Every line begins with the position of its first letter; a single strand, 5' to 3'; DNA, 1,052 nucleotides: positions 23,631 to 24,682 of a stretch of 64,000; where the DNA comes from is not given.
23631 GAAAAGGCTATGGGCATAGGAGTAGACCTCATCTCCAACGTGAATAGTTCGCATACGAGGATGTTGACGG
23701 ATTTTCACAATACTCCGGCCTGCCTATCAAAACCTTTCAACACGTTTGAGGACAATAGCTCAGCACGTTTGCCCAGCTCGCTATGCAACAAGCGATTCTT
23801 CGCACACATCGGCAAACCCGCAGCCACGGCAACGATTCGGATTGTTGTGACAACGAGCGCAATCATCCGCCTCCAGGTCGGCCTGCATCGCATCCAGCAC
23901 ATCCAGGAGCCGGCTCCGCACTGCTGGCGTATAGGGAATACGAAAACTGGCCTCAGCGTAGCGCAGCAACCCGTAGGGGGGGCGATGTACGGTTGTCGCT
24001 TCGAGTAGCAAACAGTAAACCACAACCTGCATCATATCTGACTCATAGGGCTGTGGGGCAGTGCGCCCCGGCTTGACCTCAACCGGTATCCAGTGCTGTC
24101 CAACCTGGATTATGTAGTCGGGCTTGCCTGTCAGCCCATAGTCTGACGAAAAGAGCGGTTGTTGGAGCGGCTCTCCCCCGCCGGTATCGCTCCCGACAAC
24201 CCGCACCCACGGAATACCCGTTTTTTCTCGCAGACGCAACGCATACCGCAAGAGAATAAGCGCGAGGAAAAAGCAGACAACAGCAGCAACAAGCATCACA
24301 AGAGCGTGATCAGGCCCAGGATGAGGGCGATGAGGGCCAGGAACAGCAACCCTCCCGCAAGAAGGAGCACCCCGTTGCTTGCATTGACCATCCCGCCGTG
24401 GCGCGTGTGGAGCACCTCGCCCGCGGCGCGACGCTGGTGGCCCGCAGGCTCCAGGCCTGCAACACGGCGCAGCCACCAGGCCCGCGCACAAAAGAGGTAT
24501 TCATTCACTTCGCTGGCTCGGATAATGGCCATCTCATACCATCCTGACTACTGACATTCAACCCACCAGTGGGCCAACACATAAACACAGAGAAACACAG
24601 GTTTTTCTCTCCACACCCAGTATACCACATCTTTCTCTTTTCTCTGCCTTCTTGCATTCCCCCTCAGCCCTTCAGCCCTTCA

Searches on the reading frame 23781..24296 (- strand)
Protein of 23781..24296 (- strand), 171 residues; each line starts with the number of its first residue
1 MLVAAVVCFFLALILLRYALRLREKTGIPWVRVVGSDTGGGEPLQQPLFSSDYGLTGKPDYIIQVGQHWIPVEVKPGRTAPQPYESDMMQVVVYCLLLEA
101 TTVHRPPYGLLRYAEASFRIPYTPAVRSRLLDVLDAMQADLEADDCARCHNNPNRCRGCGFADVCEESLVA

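Call 90: search_protein_families(library=pfam, proteins=[window:23781-24296:-], max_evalue=0.01)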
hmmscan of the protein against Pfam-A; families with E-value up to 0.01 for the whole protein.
window:23781-24296:- (171 aa): 2 families
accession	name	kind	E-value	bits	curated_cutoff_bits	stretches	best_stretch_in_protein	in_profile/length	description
PF01930.23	Cas_Cas4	-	1.6e-09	38.5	22.7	1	56-165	53-158/160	Domain of unknown function DUF83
PF12705.13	PDDEXK_1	-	1.8e-09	38.3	22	1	22-166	104-247/247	PD-(D/E)XK nuclease superfamily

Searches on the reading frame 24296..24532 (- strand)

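Call 90: search_protein_families(library=pfam, proteins=[window:24296-24532:-], max_evalue=0.01)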
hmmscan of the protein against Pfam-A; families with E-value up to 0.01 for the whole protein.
window:24296-24532:- (78 aa): 1 family
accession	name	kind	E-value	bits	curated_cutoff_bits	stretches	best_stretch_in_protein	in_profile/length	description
PF12705.13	PDDEXK_1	-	0.0027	18.1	22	1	6-43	4-43/247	PD-(D/E)XK nuclease superfamily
